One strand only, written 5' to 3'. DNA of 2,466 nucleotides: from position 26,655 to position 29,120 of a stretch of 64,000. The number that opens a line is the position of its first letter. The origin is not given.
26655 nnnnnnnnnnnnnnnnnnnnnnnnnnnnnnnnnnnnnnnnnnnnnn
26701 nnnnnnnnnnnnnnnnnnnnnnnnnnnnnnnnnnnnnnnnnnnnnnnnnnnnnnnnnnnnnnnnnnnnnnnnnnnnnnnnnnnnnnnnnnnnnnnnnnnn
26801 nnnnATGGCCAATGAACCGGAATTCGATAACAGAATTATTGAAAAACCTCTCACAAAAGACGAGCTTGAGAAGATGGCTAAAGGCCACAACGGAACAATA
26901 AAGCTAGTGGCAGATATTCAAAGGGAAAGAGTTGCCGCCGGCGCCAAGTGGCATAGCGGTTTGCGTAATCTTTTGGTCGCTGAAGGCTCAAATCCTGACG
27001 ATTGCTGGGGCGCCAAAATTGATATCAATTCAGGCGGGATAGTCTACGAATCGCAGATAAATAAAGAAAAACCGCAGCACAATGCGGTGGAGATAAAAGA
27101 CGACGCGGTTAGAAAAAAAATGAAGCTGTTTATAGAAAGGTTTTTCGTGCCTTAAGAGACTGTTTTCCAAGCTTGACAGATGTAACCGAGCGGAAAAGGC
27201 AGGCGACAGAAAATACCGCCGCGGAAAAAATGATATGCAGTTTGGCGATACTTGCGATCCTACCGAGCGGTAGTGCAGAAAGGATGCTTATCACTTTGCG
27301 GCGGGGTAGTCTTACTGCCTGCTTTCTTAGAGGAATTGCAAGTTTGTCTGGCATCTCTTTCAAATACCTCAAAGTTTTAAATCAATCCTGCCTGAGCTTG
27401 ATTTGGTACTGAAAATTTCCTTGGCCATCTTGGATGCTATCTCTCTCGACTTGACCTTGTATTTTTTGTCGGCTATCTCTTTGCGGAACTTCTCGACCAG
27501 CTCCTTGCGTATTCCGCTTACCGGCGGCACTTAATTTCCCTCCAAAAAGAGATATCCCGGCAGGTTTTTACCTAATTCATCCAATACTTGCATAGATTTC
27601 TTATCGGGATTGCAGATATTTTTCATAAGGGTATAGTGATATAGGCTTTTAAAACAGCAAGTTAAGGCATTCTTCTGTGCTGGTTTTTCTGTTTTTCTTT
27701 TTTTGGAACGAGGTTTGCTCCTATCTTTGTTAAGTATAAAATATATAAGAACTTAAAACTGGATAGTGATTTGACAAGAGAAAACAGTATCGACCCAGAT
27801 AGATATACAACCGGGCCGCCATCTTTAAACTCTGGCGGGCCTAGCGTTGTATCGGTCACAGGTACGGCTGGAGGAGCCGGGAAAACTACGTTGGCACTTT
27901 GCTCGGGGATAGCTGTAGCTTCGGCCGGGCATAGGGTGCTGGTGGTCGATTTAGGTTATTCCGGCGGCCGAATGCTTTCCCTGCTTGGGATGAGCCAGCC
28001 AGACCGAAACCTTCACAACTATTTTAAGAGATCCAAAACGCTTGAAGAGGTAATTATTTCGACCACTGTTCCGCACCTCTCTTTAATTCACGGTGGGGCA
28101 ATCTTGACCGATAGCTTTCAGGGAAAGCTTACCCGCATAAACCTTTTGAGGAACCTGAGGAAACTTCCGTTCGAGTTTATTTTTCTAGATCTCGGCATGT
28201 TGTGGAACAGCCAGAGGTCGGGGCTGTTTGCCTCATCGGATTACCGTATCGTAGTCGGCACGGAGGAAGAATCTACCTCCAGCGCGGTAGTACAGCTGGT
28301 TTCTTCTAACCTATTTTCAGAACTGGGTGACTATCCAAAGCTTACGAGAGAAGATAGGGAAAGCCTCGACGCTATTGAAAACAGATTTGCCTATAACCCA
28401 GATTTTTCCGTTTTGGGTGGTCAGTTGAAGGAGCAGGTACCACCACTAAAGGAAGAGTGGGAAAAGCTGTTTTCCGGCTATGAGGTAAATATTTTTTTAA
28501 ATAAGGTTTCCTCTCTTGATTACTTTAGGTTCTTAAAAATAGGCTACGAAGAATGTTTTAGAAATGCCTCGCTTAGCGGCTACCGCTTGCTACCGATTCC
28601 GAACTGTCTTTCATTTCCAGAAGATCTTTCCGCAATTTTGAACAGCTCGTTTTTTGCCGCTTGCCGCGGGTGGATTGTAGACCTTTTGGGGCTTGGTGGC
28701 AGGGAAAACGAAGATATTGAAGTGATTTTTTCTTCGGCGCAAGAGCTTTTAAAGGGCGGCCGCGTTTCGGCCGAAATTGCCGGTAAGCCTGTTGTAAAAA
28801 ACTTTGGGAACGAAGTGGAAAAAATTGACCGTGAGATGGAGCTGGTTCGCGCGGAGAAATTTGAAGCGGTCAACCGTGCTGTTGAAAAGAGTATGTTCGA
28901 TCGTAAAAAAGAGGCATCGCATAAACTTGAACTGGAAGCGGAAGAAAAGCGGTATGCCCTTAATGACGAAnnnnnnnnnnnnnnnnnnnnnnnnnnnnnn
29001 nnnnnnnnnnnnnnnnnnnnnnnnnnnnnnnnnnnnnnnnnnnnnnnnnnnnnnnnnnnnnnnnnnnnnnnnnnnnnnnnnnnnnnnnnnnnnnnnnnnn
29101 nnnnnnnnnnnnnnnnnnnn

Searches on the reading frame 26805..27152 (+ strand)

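Call 37: search_protein_families(library=pfam, proteins=[window:26805-27152:+], max_evalue=0.00001)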
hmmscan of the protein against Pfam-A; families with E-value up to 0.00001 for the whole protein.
window:26805-27152:+ (116 aa): 1 family
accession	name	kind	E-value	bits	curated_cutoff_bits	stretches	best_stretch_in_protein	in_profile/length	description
PF18924.5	DUF5674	-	1.5e-14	54.4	27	1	11-112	2-108/109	Protein of unknown function (DUF5674)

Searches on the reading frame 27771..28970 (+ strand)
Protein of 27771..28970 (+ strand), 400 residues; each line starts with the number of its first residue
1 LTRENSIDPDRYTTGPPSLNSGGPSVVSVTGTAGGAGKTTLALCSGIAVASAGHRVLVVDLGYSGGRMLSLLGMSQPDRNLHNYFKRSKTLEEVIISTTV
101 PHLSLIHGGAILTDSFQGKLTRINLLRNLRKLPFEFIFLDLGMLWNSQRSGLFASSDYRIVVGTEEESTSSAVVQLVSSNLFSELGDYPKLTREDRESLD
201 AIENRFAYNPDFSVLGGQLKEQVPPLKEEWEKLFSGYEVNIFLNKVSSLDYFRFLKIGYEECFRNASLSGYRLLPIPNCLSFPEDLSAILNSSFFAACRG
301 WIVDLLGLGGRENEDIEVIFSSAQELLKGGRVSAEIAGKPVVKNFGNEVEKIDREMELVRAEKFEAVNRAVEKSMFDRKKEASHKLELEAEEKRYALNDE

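Call 30: search_protein_representatives(protein=window:27771-28970:+)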
Query: 400 residues. Proteins with E-value up to 0.001 (for the whole library): 1371; up to 1e-10: 123; up to 1e-30: 0. The best 150 are listed.
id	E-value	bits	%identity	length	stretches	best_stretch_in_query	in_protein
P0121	3.9e-29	118.7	25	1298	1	9-389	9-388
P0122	2.0e-19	86.7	23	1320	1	24-393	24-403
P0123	1.9e-18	83.5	27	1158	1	24-394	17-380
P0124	5.2e-17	78.8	37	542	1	21-167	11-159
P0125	3.0e-16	76.3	28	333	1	6-269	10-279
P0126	4.1e-16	75.8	32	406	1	20-211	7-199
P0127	7.4e-16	75.0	27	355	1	20-278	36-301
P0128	9.5e-16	74.6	26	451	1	27-316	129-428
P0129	1.4e-15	74.1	31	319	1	20-185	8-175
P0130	3.4e-15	72.8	26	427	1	10-244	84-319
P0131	6.1e-15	72.0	30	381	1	20-179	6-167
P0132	9.5e-15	71.3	31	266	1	25-183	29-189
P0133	2.0e-14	70.3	30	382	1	24-168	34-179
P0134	3.1e-14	69.6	34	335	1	19-172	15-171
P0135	3.5e-14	69.5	30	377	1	25-194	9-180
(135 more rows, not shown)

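Call 41: list_cluster_members(proteins=[P0001, P0003, P0121])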
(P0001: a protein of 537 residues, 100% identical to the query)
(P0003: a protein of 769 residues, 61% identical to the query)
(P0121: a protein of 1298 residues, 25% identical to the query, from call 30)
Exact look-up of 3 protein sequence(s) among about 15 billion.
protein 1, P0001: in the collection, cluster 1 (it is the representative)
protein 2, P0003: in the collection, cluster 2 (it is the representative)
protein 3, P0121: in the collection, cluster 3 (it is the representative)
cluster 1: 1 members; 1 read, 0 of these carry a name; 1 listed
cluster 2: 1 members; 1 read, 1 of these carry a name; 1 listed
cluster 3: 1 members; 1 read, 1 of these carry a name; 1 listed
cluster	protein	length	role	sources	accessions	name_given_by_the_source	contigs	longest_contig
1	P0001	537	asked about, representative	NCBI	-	-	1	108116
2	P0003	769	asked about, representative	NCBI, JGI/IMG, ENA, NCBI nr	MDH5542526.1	MAG: chemotaxis protein CheA [Nitrospinota bacterium] | chemotaxis protein CheA [Nitrospinota bacterium]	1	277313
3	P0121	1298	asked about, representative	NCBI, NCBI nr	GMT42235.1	MAG: hypothetical protein IEMM0002_0646 [bacterium]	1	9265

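Call 54: find_related_loci(query=window:27840-28970:+, collection=metagenome_contigs, flank=6000)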
Query window:27840-28970:+ (377 aa) in metagenome_contigs; peptide patterns used: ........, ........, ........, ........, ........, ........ (x = any residue, [..] = any of these).
304 stretches matched a pattern, but none encodes a relative of the query by tblastn (E <= 1e-3).
